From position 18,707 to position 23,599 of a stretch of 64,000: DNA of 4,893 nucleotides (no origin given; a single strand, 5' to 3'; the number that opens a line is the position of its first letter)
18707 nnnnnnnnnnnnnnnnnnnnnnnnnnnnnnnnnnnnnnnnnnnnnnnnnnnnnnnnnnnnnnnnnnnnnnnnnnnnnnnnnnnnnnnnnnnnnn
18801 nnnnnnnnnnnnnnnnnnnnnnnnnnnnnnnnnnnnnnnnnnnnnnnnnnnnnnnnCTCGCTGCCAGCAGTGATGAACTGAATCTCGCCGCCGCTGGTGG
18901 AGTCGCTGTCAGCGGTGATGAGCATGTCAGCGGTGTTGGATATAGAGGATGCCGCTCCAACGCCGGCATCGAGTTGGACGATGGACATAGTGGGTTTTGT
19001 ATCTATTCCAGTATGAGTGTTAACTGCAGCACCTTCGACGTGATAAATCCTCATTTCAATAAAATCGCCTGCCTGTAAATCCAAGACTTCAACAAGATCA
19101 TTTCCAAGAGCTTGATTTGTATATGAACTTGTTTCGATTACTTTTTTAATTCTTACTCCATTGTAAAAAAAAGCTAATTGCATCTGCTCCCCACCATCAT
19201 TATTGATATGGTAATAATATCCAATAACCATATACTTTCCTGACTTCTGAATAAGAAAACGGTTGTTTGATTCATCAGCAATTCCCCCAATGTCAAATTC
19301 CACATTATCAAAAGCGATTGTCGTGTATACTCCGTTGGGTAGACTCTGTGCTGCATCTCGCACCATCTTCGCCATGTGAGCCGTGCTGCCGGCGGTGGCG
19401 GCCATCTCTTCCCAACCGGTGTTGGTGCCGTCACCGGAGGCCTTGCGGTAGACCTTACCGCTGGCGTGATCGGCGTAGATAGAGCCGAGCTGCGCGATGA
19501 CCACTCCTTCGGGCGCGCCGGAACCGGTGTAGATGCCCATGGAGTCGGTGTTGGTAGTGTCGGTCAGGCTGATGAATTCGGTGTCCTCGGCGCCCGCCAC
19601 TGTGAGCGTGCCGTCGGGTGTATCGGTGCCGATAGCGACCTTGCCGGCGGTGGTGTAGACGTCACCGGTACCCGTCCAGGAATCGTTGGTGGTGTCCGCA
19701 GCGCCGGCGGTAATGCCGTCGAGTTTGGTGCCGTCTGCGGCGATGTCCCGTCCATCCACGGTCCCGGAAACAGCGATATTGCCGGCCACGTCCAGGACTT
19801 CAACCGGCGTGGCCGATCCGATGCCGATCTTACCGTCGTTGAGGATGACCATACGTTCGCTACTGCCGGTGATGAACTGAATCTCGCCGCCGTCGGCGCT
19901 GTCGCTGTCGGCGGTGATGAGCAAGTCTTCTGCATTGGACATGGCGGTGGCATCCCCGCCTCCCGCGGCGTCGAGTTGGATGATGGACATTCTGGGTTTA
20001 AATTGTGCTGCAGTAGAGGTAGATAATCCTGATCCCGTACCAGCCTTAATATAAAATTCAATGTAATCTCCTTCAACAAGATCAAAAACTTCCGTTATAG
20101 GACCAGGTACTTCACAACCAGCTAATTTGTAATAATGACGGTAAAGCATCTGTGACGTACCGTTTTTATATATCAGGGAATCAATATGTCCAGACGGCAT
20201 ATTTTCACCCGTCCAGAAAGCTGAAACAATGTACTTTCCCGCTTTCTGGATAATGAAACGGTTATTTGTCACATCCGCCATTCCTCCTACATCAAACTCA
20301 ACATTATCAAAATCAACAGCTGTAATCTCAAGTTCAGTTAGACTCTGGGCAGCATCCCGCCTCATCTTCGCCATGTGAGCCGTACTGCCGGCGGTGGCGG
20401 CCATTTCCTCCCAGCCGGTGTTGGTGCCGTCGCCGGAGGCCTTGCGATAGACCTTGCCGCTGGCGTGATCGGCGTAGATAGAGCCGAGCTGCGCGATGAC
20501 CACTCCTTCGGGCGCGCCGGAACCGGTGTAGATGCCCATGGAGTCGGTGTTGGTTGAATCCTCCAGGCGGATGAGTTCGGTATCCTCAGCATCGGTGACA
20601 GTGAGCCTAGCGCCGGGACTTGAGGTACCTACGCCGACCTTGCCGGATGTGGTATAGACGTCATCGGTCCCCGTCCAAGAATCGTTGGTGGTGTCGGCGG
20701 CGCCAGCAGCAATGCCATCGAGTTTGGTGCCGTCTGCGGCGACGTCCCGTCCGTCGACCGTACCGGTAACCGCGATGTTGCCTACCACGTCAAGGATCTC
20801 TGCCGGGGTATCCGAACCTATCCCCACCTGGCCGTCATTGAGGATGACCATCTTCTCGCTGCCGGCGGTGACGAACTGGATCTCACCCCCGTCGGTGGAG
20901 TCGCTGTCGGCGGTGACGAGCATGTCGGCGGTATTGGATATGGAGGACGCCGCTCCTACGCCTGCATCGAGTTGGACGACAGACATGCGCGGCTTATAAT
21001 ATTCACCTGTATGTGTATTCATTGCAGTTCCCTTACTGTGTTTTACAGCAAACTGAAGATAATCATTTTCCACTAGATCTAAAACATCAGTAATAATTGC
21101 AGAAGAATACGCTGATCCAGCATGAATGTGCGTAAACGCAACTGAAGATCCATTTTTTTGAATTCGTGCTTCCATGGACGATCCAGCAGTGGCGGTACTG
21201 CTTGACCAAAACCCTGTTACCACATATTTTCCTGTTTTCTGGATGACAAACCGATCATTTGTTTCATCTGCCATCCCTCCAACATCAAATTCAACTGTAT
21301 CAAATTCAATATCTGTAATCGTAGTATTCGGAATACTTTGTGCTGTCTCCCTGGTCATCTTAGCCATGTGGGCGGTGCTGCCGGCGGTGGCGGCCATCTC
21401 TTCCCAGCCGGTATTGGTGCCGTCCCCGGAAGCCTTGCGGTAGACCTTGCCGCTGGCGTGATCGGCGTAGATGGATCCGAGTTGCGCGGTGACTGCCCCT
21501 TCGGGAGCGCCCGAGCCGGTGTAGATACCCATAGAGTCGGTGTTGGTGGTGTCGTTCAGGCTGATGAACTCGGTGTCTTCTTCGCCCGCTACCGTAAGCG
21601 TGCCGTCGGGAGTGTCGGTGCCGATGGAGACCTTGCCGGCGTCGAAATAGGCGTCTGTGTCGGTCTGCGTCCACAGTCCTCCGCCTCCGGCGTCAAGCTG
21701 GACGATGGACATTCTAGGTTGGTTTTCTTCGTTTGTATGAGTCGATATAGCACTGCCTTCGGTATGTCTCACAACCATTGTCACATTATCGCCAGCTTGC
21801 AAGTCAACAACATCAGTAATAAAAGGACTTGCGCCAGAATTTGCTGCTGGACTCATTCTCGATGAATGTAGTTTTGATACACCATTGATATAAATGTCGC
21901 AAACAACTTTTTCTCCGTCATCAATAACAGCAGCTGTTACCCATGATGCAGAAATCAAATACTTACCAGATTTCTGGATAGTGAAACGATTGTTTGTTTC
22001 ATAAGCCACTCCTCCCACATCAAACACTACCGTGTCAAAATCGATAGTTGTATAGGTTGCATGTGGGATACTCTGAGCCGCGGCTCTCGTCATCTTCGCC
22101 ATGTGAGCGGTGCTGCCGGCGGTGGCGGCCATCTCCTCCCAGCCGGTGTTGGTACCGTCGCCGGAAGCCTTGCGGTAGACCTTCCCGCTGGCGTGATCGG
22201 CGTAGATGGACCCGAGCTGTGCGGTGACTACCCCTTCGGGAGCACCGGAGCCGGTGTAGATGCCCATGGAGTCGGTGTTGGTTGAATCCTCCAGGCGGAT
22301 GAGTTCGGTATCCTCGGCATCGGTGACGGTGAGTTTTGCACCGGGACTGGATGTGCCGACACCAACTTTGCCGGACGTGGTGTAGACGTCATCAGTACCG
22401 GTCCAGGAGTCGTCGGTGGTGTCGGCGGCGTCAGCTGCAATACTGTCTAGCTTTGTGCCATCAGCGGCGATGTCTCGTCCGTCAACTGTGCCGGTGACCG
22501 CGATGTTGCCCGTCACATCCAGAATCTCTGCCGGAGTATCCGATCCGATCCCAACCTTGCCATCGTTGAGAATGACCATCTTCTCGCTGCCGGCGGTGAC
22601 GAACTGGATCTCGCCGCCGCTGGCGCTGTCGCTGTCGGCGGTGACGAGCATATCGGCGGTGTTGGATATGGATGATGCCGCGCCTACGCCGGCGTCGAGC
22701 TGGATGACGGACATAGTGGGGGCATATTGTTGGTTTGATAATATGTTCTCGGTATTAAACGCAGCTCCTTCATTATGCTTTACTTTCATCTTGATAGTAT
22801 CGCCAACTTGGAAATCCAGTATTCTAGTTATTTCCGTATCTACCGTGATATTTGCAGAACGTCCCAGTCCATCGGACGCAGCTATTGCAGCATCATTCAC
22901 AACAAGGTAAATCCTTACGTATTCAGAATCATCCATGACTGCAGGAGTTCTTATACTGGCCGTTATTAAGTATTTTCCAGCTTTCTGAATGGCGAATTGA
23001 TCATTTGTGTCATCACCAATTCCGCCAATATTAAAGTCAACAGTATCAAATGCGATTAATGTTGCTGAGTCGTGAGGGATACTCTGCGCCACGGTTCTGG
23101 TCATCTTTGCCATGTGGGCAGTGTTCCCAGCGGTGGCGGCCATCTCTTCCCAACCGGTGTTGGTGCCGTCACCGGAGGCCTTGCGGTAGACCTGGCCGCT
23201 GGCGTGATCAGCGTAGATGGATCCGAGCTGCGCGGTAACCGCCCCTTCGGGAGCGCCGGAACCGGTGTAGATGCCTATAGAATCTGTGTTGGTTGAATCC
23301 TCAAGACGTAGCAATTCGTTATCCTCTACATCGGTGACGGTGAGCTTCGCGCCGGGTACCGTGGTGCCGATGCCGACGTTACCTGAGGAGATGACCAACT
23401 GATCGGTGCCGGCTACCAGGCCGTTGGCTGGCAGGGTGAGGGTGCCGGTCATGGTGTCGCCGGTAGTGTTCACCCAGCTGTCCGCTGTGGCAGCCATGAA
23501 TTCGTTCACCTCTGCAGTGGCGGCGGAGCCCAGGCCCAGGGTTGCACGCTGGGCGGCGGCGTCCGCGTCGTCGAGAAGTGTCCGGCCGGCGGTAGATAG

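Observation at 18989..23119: Five internal C1q/TNF-like heads alternate with near-identical stalk segments inside one 3821-aa fibre gene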

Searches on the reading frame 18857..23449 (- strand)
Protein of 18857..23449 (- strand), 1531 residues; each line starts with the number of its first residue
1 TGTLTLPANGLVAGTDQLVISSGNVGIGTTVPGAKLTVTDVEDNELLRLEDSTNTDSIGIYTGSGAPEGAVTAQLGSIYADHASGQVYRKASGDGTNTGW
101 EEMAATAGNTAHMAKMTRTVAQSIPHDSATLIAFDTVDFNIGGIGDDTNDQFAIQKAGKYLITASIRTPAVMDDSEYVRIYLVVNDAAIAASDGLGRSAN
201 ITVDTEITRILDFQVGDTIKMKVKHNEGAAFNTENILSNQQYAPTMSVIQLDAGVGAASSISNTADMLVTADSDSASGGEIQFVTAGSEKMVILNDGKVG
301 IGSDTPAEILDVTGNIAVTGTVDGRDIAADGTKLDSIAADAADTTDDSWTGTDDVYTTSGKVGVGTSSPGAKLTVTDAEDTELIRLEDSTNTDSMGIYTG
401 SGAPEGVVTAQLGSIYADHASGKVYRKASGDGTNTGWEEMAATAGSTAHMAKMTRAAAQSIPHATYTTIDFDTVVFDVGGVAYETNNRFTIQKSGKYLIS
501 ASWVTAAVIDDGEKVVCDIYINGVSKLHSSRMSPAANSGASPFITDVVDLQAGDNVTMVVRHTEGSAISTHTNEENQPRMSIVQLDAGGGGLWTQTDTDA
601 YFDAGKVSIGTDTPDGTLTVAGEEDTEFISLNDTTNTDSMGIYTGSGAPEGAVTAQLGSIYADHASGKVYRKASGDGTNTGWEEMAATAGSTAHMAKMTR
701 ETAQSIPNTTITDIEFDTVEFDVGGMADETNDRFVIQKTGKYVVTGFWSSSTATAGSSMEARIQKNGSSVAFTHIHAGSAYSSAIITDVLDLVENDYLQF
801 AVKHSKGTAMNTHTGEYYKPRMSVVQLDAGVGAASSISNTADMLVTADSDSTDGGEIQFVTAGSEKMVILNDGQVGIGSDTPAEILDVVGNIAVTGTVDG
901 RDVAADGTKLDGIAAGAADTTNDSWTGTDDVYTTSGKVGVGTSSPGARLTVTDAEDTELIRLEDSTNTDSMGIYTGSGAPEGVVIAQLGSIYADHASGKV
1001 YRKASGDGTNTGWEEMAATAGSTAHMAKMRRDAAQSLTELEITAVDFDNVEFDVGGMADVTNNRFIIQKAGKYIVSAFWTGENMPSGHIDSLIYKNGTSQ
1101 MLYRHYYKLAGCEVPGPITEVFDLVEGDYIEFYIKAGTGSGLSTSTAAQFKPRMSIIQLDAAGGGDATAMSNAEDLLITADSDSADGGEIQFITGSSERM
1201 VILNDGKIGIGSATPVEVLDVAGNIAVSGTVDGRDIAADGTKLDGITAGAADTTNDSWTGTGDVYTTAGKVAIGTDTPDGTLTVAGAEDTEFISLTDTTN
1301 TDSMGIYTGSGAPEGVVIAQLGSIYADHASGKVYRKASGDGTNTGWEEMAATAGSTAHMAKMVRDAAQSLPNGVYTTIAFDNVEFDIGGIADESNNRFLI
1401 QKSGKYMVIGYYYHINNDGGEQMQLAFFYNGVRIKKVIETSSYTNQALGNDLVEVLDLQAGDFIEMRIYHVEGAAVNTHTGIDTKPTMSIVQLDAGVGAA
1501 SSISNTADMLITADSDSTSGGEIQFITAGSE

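Call 17: find_homologous_proteins(query=window:18857-23449:-, max_evalue=0.00001)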
Query window:18857-23449:- (1531 aa): 151 proteins with E <= 0.00001 among 8000 candidates; the best 120 are listed.
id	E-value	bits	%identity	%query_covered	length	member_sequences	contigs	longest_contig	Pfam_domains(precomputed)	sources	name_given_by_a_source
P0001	3.1e-84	302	46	14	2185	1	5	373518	PF13884.12,PF18573.8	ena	-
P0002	2.9e-83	299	40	20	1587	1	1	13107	-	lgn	-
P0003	7.4e-69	251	49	18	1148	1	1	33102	-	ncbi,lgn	-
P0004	2.0e-63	233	48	16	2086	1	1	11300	-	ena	-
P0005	1.8e-59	220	49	16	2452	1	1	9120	PF13884.12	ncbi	-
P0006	8.7e-58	214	60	6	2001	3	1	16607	PF13884.12,PF05658.20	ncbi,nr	ncbi:tail fiber domain-containing protein [bacterium]|nr:tail fiber domain-containing protein [bacte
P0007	6.2e-55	205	37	6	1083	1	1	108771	PF26696.1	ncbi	-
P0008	2.7e-45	173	39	19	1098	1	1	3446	PF13456.13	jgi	jgi:ribonuclease HI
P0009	3.3e-36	143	59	6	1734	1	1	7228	PF13964.13,PF24681.2,PF13415.13,PF24981.2,PF01344.32,PF25210.2,PF09826.16,PF08309.18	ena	-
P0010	5.3e-36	142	54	5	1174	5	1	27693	-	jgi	-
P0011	7.6e-36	142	54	5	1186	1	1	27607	-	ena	-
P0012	8.5e-36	141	37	17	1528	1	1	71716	-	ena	-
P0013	2.0e-35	140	54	5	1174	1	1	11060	-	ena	-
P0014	1.3e-32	131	54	5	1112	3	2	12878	-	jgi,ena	-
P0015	2.4e-32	130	28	24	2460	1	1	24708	-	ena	-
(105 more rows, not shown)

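Call 20: find_encoding_contigs(protein=P0001, flank=6000, max_places=2)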
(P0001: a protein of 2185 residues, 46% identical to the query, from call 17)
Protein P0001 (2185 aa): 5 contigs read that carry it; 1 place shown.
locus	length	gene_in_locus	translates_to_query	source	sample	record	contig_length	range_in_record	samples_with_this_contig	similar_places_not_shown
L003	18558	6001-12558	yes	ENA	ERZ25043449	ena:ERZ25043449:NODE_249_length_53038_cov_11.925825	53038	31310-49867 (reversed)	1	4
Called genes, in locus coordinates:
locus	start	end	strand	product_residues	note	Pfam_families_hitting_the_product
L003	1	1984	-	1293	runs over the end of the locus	PF13948:DUF4215 (weak)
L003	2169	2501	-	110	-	PF01588:tRNA_bind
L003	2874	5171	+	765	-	PF00456:Transketolase_N, PF00676:E1_dh (faint), PF02779:Transket_pyr, PF02780:Transketolase_C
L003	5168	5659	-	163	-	-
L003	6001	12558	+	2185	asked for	PF18573:BclA_C (faint), PF13884:Peptidase_S74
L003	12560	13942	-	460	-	PF01554:MatE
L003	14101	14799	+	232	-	-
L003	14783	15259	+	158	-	-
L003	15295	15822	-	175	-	-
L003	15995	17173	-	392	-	PF05496:RuvB_N, PF00158:Sigma54_activat (faint), PF07724:AAA_2 (weak), PF00004:AAA, PF07728:AAA_5, PF13173:AAA_14, PF16193:AAA_assoc_2, PF12002:MgsA_C, +3 more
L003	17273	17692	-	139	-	PF01541:GIY-YIG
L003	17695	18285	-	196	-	PF00881:Nitroreductase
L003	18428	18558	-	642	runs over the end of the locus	-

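Call 21: find_encoding_contigs(protein=P0002, flank=6000, max_places=2)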
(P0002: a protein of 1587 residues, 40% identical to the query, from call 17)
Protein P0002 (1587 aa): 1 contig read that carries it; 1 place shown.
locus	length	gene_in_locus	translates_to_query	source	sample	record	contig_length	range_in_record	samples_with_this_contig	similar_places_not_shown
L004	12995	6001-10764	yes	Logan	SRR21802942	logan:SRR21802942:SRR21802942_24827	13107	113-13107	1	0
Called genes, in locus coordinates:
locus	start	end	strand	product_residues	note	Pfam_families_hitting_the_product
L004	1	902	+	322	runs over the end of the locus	PF13385:Laminin_G_3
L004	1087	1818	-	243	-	-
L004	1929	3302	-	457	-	PF00395:SLH (faint)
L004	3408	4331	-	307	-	-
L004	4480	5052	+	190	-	-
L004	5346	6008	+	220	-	PF13384:HTH_23 (weak), PF13518:HTH_28 (weak), PF13565:HTH_32 (weak)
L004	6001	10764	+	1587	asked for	-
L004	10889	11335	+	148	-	-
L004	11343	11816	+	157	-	-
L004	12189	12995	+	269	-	?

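Call 22: find_encoding_contigs(protein=P0005, flank=6000, max_places=2)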
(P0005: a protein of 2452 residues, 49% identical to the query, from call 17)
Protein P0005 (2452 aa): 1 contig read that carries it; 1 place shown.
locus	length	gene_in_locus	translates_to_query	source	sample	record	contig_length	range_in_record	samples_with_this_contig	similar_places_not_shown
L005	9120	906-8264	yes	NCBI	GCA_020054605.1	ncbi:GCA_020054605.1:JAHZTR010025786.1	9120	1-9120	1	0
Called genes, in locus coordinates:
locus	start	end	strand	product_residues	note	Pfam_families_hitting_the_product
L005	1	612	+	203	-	?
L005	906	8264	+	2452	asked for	PF13884:Peptidase_S74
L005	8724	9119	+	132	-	?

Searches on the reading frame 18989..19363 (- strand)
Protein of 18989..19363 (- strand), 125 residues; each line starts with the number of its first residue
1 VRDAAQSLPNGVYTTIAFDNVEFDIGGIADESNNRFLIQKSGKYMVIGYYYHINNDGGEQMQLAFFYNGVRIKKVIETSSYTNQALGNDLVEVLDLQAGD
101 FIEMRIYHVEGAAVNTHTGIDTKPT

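Call 6: search_protein_families(library=pfam, proteins=[window:18989-19363:-], max_evalue=10)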
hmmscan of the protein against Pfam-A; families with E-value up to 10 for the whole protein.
window:18989-19363:- (125 aa): 2 families
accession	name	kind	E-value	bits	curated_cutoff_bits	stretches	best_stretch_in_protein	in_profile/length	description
PF18573.7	BclA_C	-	1.6e-05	25.2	38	1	14-114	18-113/128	BclA C-terminal domain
PF00386.27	C1q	-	0.0002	22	23.7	1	12-112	15-111/127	C1q domain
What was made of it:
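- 18965..19381 (-): Head 5 (aa 2956-3094). Pfam BclA_C 1.6e-5 and C1q 2e-4 (call 6).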

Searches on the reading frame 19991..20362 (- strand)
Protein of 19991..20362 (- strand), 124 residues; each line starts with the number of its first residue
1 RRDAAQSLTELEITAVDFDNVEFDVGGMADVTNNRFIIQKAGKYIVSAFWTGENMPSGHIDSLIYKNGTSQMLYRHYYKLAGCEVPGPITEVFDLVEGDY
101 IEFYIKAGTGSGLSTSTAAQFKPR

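Call 6: search_protein_families(library=pfam, proteins=[window:19991-20362:-], max_evalue=10)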
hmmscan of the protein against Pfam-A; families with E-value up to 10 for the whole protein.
window:19991-20362:- (124 aa): 1 family
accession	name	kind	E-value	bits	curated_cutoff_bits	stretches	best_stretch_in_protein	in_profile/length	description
PF18573.7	BclA_C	-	0.047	14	38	1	13-47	17-51/128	BclA C-terminal domain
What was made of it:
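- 19967..20380 (-): Head 4 (aa 2623-2760), the most divergent head. Pfam gives only BclA_C at E 0.047 (call 6).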

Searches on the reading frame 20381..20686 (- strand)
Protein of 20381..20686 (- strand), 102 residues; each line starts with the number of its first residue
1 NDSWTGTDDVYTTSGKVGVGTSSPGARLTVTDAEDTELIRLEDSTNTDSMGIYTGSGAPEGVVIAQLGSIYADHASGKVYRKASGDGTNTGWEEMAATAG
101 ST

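Call 81: find_related_loci(query=window:20381-20686:-, collection=metagenome_contigs, flank=8000)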
Query window:20381-20686:- (102 aa) in metagenome_contigs; peptide patterns used: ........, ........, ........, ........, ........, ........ (x = any residue, [..] = any of these).
600 stretches matched a pattern (row limit reached: there are more); 2 encode a relative of the query (tblastn E <= 1e-3); 2 distinct loci.
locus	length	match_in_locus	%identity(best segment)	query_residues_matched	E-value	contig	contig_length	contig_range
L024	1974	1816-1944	57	52-92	1e-8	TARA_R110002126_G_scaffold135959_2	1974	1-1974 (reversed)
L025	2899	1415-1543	57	52-92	1e-8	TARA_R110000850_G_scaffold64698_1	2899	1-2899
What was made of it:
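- Tried and rejected: It returned only two weak TARA fragments and was uninformative (call 81).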

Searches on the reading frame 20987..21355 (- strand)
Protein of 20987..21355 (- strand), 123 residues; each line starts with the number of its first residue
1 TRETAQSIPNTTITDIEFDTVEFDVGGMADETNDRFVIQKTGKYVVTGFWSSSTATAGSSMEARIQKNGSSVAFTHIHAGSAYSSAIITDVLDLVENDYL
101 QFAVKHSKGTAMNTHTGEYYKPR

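Call 6: search_protein_families(library=pfam, proteins=[window:20987-21355:-], max_evalue=10)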
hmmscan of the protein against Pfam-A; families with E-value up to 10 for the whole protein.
window:20987-21355:- (123 aa): 3 families
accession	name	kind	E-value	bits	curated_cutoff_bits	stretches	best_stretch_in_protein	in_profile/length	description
PF18573.7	BclA_C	-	7.4e-07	29.5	38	1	14-106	18-107/128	BclA C-terminal domain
PF00386.27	C1q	-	0.00052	20.7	23.7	1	6-114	10-115/127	C1q domain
PF02442.22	L1R_F9L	-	0.14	12.5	27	1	65-111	136-181/200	Lipid membrane protein of large eukaryotic DNA viruses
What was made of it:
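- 20963..21373 (-): Head 3 (aa 2292-2428). Pfam BclA_C 7.4e-7 and C1q 5.2e-4 (call 6).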
